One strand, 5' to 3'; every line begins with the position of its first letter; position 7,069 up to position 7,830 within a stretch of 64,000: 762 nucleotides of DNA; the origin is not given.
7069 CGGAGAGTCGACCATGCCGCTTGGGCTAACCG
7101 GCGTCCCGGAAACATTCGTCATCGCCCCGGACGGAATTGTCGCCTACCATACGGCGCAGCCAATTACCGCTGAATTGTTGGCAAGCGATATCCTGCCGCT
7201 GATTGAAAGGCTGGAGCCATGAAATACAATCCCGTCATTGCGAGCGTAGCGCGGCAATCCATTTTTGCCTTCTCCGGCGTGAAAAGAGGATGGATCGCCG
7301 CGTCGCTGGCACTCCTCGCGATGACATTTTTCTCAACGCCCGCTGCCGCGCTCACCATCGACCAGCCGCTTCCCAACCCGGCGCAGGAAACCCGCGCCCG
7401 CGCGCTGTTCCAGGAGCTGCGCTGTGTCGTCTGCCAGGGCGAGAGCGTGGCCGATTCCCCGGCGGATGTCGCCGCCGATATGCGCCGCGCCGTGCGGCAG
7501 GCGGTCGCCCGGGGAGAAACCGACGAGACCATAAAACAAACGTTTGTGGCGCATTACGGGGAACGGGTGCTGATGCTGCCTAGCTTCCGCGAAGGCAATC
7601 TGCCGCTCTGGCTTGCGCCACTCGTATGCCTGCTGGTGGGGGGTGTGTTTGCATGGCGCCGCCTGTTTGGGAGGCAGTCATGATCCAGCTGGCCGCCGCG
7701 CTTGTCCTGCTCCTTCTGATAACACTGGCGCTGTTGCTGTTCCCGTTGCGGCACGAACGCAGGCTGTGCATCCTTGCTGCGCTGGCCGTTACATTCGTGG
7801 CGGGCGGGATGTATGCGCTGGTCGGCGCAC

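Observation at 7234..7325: Palindromic repeat element is translated as the hydrophobic N-terminus of CcmH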

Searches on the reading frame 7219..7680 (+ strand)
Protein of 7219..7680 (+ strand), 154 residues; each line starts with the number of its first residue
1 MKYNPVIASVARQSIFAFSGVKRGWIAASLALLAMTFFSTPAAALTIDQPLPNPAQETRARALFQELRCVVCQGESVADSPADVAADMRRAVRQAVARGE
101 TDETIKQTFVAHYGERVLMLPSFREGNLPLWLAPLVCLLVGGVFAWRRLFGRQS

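Call 8: find_homologous_proteins(query=window:7219-7680:+, max_evalue=0.00001)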
Query window:7219-7680:+ (154 aa): 108 proteins with E <= 0.00001 among 562 candidates.
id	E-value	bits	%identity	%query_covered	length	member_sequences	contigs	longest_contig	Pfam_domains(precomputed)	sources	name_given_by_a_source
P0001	1.4e-95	335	100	100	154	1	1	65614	PF03918.20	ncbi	-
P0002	1.1e-48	183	60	99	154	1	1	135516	PF03918.20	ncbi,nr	ncbi:MAG: cytochrome c-type biogenesis protein [Alphaproteobacteria bacterium]|nr:cytochrome c-type 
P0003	7.9e-38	148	58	75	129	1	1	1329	PF03918.20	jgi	-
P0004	1.5e-37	147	58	65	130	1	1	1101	PF03918.20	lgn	-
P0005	5.2e-36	142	56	77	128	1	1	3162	PF03918.20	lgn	-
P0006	6.2e-36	142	54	80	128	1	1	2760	PF03918.20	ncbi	-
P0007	3.1e-35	139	54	79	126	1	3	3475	PF03918.20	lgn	-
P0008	2.7e-31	127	52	83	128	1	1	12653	PF03918.20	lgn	-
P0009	4.4e-31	126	55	77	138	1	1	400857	PF03918.20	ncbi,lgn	-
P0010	1.9e-30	124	53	66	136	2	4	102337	PF03918.20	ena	-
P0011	2.7e-30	123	56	68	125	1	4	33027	PF03918.20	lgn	-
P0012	3.0e-30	123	54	69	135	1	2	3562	PF03918.20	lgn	-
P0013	5.9e-30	122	52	79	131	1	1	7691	PF03918.20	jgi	jgi:cytochrome c-type biogenesis protein CcmH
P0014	6.7e-30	122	46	82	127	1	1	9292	PF03918.20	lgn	-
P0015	4.5e-29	119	52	77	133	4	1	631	PF03918.20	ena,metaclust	metaclust:\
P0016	5.9e-29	119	56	51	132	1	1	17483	PF03918.20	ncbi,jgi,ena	jgi:cytochrome c-type biogenesis protein CcmH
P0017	3.3e-28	117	50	52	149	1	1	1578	PF03918.20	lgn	-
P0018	6.0e-28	116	52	66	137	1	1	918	PF03918.20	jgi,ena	-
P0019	1.1e-27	115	52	73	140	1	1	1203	PF03918.20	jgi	jgi:cytochrome c-type biogenesis protein CcmH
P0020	1.4e-27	115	49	71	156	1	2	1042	PF03918.20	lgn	-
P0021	2.8e-27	114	52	71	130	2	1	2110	PF03918.20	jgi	jgi:cytochrome c-type biogenesis protein CcmH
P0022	2.9e-27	114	55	71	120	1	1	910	PF03918.20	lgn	-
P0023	1.0e-26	112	49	68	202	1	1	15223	PF03918.20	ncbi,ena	-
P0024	1.1e-26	112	47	77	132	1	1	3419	PF03918.20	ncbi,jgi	jgi:cytochrome c-type biogenesis protein CcmH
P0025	1.3e-26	112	55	60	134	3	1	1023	PF03918.20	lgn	-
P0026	1.6e-26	111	49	77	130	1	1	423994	PF03918.20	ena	-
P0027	2.7e-26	111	53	62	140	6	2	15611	PF03918.20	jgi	jgi:cytochrome c-type biogenesis protein CcmH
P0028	1.3e-25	108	47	84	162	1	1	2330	PF03918.20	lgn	-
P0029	1.6e-24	105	50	60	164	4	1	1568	PF03918.20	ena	-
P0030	4.2e-24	103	48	71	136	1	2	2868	PF03918.20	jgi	jgi:cytochrome c-type biogenesis protein CcmH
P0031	4.8e-24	103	48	58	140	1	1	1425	PF03918.20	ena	-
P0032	5.8e-24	103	48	71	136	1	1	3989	PF03918.20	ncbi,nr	ncbi:MAG TPA: cytochrome c-type biogenesis protein [Rhizomicrobium sp.]|nr:cytochrome c-type biogene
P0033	1.1e-23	102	47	69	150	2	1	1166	PF03918.20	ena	-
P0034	1.1e-23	102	48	71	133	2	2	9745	PF03918.20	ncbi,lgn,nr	ncbi:MAG TPA: cytochrome c-type biogenesis protein [Rhizomicrobium sp.]|nr:cytochrome c-type biogene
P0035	1.3e-23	102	54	59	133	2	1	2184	PF03918.20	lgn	-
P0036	1.4e-23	102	49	57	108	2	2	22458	PF03918.20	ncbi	ncbi:MAG: cytochrome c-type biogenesis protein CcmH, partial [Dongiaceae bacterium]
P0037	8.3e-23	99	48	75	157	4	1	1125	PF03918.20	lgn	-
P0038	1.5e-22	98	52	58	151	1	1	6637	PF03918.20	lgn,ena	-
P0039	2.1e-22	98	53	61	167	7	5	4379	PF03918.20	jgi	jgi:cytochrome c-type biogenesis protein CcmH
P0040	9.8e-22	96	44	76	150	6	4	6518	PF03918.20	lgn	-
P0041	1.2e-21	95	49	63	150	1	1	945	PF03918.20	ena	-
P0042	1.3e-21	95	53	59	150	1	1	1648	PF03918.20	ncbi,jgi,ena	jgi:cytochrome c-type biogenesis protein CcmH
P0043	5.7e-21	93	53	59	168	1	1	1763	PF03918.20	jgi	-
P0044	7.0e-20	90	46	80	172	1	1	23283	PF03918.20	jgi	jgi:cytochrome c-type biogenesis protein CcmH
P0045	2.3e-19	88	44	76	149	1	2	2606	PF03918.20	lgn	-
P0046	2.8e-19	88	48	63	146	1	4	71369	PF03918.20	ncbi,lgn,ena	-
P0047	3.3e-19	88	47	67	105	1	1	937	PF03918.20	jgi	jgi:cytochrome c-type biogenesis protein CcmH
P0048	7.0e-19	86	44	63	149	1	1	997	PF03918.20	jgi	-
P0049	1.1e-18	86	43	71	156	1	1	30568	PF03918.20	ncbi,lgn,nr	ncbi:MAG TPA: cytochrome c-type biogenesis protein [Methylomirabilota bacterium]|nr:cytochrome c-typ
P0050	1.1e-18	86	48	57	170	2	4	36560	PF03918.20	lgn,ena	-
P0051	1.9e-18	85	47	62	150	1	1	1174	PF03918.20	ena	-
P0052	3.9e-18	84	47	60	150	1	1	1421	PF03918.20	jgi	jgi:cytochrome c-type biogenesis protein CcmH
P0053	4.8e-18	84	48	65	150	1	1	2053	PF03918.20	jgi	jgi:cytochrome c-type biogenesis protein CcmH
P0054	5.4e-18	84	48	54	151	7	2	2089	PF03918.20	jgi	jgi:cytochrome c-type biogenesis protein CcmH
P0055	5.6e-18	84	47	53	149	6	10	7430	PF03918.20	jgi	jgi:cytochrome c-type biogenesis protein CcmH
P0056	5.8e-18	83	47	53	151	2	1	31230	PF03918.20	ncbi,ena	ncbi:MAG TPA: cytochrome c-type biogenesis protein [Methylomirabilota bacterium]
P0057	5.9e-18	83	47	53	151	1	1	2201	PF03918.20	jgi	jgi:cytochrome c-type biogenesis protein CcmH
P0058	6.4e-18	83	47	60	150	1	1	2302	PF03918.20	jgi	jgi:cytochrome c-type biogenesis protein CcmH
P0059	6.7e-18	83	39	72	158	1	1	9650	PF03918.20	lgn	-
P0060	6.8e-18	83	47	53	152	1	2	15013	PF03918.20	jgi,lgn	jgi:cytochrome c-type biogenesis protein CcmH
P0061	7.1e-18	83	47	60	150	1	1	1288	PF03918.20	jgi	jgi:cytochrome c-type biogenesis protein CcmH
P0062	7.4e-18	83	49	57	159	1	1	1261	PF03918.20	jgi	jgi:cytochrome c-type biogenesis protein CcmH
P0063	7.4e-18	83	47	53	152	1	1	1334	PF03918.20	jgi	jgi:cytochrome c-type biogenesis protein CcmH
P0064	1.1e-17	83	47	56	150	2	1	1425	PF03918.20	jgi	jgi:cytochrome c-type biogenesis protein CcmH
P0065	1.5e-17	82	47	54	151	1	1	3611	PF03918.20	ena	-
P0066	1.7e-17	82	47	54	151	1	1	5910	PF03918.20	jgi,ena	-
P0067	2.5e-17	81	51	48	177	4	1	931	PF03918.20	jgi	jgi:cytochrome c-type biogenesis protein CcmH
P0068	3.3e-17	81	44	69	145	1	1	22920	PF03918.20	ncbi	-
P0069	4.7e-17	81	43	69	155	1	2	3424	PF03918.20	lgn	-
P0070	7.5e-17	80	47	56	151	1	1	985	PF03918.20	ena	-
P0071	1.4e-16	79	43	69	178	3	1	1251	PF03918.20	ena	-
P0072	1.5e-16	79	44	53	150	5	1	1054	PF03918.20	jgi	jgi:cytochrome c-type biogenesis protein CcmH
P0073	1.6e-16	79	41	83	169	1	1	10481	PF03918.20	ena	-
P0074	2.3e-16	78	52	57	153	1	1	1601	PF03918.20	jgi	jgi:cytochrome c-type biogenesis protein CcmH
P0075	2.5e-16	78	38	76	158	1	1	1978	PF03918.20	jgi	jgi:cytochrome c-type biogenesis protein CcmH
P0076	3.5e-16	78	40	64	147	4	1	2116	PF03918.20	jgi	jgi:cytochrome c-type biogenesis protein CcmH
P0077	4.4e-16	77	51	47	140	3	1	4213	PF03918.20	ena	-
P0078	6.3e-16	77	39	72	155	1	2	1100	PF03918.20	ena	-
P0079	7.8e-16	77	41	71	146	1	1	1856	PF03918.20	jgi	jgi:cytochrome c-type biogenesis protein CcmH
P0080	1.0e-15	76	48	58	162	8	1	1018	PF03918.20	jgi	jgi:cytochrome c-type biogenesis protein CcmH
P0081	2.3e-15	75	52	46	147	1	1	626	PF03918.20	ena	-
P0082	8.9e-15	73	50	49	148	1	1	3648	PF03918.20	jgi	jgi:cytochrome c-type biogenesis protein CcmH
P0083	1.4e-14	72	43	57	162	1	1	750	PF03918.20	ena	-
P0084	1.6e-14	72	41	62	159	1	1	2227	PF03918.20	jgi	jgi:cytochrome c-type biogenesis protein CcmH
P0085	2.5e-14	72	44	62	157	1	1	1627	PF03918.20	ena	-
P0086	2.7e-14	72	48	43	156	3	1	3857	PF03918.20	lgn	-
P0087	4.5e-14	71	44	58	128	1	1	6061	PF03918.20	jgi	jgi:cytochrome c-type biogenesis protein CcmH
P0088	4.7e-14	71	44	58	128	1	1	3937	PF03918.20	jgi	jgi:cytochrome c-type biogenesis protein CcmH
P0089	4.8e-14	71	44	59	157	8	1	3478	PF03918.20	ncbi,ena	-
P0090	9.8e-14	70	46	55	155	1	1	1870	PF03918.20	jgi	jgi:cytochrome c-type biogenesis protein CcmH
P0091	1.1e-13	70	44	59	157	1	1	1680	PF03918.20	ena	-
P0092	1.2e-13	69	45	58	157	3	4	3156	PF03918.20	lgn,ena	-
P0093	1.2e-13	69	44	59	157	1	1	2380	PF03918.20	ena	-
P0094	1.4e-13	69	43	59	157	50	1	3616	PF03918.20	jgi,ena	-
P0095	1.5e-13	69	45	62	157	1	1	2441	PF03918.20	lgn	-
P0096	1.5e-13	69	44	62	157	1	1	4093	PF03918.20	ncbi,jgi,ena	-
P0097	1.6e-13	69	42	59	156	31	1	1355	PF03918.20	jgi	jgi:cytochrome c-type biogenesis protein CcmH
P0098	4.0e-13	68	47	61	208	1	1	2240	PF03918.20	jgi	jgi:cytochrome c-type biogenesis protein CcmH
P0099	4.2e-13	68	43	50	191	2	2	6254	PF03918.20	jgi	jgi:cytochrome c-type biogenesis protein CcmH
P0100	9.2e-13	67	49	49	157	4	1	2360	PF03918.20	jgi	-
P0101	9.8e-13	67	45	58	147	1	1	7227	PF03918.20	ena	-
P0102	1.3e-12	66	44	56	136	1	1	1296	PF03918.20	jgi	-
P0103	1.8e-12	66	43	59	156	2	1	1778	PF03918.20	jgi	jgi:cytochrome c-type biogenesis protein CcmH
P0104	5.7e-12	64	39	64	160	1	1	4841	PF03918.20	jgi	jgi:cytochrome c-type biogenesis protein CcmH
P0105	1.2e-11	63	36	51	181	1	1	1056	PF03918.20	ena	-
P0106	2.4e-11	62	35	64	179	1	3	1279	PF03918.20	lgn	-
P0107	3.5e-11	61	51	40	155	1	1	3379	PF03918.20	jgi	jgi:cytochrome c-type biogenesis protein CcmH/NrfF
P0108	1.6e-8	53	37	60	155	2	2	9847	PF03918.20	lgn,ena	-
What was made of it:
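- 7219..7683 (+): ccmH (CcmH/CycL type) coding sequence, 154 aa. 108 homologues (call 8).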

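Call 11: find_encoding_contigs(protein=P0002, flank=6000, max_places=3)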
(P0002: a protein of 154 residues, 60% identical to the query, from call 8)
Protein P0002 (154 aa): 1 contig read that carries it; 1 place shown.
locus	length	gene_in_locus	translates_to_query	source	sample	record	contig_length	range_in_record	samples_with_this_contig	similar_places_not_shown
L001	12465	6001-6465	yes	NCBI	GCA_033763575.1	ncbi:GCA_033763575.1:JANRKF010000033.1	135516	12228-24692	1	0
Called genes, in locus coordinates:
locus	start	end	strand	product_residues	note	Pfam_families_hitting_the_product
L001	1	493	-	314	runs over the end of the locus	PF02445:NadA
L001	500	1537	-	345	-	PF01210:NAD_Gly3P_dh_N, PF02558:ApbA (weak), PF03807:F420_oxidored (weak), PF07479:NAD_Gly3P_dh_C, PF20618:GPD_NAD_C_bact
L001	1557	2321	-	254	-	PF03524:CagX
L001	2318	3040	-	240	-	PF04335:VirB8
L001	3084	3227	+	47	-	PF04995:CcmD (weak)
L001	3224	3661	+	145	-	PF03100:CcmE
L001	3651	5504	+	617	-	PF01578:Cytochrom_C_asm, PF16327:CcmF_C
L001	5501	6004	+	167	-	PF08534:Redoxin, PF00578:AhpC-TSA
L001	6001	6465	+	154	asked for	PF03918:CcmH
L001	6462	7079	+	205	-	PF13428:TPR_14 (faint), PF14559:TPR_19 (faint), PF23914:TPR_CcmH_CycH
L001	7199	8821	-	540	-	PF00795:CN_hydrolase, PF02540:NAD_synthase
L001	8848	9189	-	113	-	PF14384:BrnA_antitoxin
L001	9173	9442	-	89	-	PF04365:BrnT_toxin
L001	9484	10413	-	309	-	PF01012:ETF, PF00766:ETF_alpha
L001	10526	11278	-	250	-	PF01012:ETF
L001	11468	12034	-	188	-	PF01923:Cob_adeno_trans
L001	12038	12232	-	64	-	-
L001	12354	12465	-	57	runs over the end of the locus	PF10276:zf-CHCC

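Call 12: find_encoding_contigs(protein=P0001, flank=1000, max_places=3)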
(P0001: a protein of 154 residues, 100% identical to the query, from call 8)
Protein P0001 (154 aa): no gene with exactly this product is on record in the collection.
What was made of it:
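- Tried and rejected: Exact look-up of the window's own CcmH found no contig on record (call 12), so the source organism was not identified beyond 'alphaproteobacterial MAG-like'.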

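Call 19: list_cluster_members(proteins=[P0001, P0002])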
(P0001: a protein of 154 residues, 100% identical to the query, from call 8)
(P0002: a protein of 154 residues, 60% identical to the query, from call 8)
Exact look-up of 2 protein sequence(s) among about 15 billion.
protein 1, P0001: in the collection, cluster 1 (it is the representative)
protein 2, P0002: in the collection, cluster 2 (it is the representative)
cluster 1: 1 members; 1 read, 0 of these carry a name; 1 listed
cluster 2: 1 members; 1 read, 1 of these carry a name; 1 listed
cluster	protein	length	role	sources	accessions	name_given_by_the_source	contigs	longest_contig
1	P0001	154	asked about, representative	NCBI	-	-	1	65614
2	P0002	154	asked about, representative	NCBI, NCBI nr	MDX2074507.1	MAG: cytochrome c-type biogenesis protein [Alphaproteobacteria bacterium] | cytochrome c-type biogenesis protein [Alphaproteobacteria bacterium]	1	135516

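Call 40: find_encoding_contigs(protein=P0006, flank=3000, max_places=1)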
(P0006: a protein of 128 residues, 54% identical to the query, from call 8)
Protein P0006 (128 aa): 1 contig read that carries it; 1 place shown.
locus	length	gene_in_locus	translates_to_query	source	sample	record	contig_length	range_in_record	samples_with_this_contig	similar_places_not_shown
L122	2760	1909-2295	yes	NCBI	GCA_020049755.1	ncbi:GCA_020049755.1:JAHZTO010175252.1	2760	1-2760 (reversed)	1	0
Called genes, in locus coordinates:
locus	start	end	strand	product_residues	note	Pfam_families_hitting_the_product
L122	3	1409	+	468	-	?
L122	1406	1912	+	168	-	PF08534:Redoxin, PF00578:AhpC-TSA, PF13905:Thioredoxin_8 (weak)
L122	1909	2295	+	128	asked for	PF03918:CcmH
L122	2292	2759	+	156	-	?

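Call 41: find_encoding_contigs(protein=P0008, flank=5000, max_places=1)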
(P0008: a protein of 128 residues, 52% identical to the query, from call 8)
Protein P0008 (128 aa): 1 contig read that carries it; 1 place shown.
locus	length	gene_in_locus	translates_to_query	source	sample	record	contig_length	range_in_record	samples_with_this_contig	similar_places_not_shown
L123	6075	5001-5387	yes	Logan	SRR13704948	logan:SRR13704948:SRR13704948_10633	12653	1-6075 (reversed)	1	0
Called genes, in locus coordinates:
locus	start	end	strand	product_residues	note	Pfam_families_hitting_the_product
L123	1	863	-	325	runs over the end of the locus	PF03524:CagX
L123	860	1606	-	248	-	PF04335:VirB8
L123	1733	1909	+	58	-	PF04995:CcmD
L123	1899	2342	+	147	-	PF03100:CcmE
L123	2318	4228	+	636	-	PF01578:Cytochrom_C_asm, PF16327:CcmF_C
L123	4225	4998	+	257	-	PF00578:AhpC-TSA (weak), PF08534:Redoxin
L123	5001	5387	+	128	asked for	PF03918:CcmH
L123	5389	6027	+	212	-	PF23914:TPR_CcmH_CycH, PF12895:ANAPC3 (faint), PF13428:TPR_14 (faint), PF13432:TPR_16 (faint), PF14561:TPR_20 (faint), PF13431:TPR_17 (faint), PF13414:TPR_11 (weak), PF14559:TPR_19 (weak), +3 more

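Call 42: find_encoding_contigs(protein=P0007, flank=3000, max_places=1)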
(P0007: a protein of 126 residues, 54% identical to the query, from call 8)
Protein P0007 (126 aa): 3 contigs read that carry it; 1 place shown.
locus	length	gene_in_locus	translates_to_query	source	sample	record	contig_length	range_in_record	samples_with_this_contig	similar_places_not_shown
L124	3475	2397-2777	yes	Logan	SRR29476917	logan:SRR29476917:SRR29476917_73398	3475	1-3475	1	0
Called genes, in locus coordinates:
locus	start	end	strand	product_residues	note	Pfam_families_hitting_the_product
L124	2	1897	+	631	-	?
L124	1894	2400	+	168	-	PF00578:AhpC-TSA, PF08534:Redoxin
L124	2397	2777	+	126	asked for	PF03918:CcmH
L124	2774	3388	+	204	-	PF13428:TPR_14 (faint), PF23914:TPR_CcmH_CycH (weak), PF14559:TPR_19 (faint)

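Call 43: find_encoding_contigs(protein=P0005, flank=3000, max_places=1)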
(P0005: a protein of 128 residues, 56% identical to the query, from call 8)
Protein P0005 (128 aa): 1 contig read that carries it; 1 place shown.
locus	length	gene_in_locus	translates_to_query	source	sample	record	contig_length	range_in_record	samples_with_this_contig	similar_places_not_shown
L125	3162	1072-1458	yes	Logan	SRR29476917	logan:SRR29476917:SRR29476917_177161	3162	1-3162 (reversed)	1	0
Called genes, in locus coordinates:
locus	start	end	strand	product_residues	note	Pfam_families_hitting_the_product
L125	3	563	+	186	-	?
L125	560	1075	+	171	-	PF00578:AhpC-TSA, PF08534:Redoxin, PF13098:Thioredoxin_2 (weak), PF13905:Thioredoxin_8 (faint)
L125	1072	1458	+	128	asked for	PF03918:CcmH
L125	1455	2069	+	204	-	PF13428:TPR_14 (faint), PF14559:TPR_19 (faint), PF23914:TPR_CcmH_CycH, PF13432:TPR_16 (faint)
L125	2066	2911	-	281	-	PF00800:PDT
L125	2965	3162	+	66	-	?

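Call 61: search_protein_families(library=pfam, proteins=[window:7219-7680:+])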
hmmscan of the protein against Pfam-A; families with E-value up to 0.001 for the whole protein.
window:7219-7680:+ (154 aa): 1 family
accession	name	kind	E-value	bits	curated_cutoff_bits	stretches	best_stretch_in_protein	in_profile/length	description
PF03918.19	CcmH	-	1.5e-36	125.2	25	1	33-152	2-121/143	Cytochrome C biogenesis protein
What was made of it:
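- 7219..7683 (+): Pfam PF03918 E 1.5e-36 over residues 33-152 (call 61).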

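Call 63: find_encoding_contigs(protein=P0020, flank=3000, max_places=2)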
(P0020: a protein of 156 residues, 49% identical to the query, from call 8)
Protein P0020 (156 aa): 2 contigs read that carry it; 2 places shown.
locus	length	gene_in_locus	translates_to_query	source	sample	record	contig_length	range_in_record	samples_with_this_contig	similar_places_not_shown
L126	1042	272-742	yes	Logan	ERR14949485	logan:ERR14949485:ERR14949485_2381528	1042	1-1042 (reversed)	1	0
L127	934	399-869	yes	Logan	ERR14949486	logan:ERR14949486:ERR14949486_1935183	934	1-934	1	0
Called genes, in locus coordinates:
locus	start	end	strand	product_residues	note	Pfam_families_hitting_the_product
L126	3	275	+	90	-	?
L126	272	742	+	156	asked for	PF03918:CcmH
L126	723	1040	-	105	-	?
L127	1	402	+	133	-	?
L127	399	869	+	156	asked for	PF03918:CcmH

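Call 64: find_encoding_contigs(protein=P0028, flank=3000, max_places=2)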
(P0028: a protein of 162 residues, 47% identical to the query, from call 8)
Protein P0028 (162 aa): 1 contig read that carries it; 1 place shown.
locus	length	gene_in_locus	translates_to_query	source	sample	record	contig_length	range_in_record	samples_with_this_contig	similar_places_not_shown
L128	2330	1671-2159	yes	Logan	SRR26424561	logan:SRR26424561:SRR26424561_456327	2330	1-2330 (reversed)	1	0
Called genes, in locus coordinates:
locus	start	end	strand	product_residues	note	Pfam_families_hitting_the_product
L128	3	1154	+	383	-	?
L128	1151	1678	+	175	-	PF08534:Redoxin, PF00578:AhpC-TSA, PF00085:Thioredoxin (faint), PF13905:Thioredoxin_8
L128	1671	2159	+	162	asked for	PF03918:CcmH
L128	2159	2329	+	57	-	?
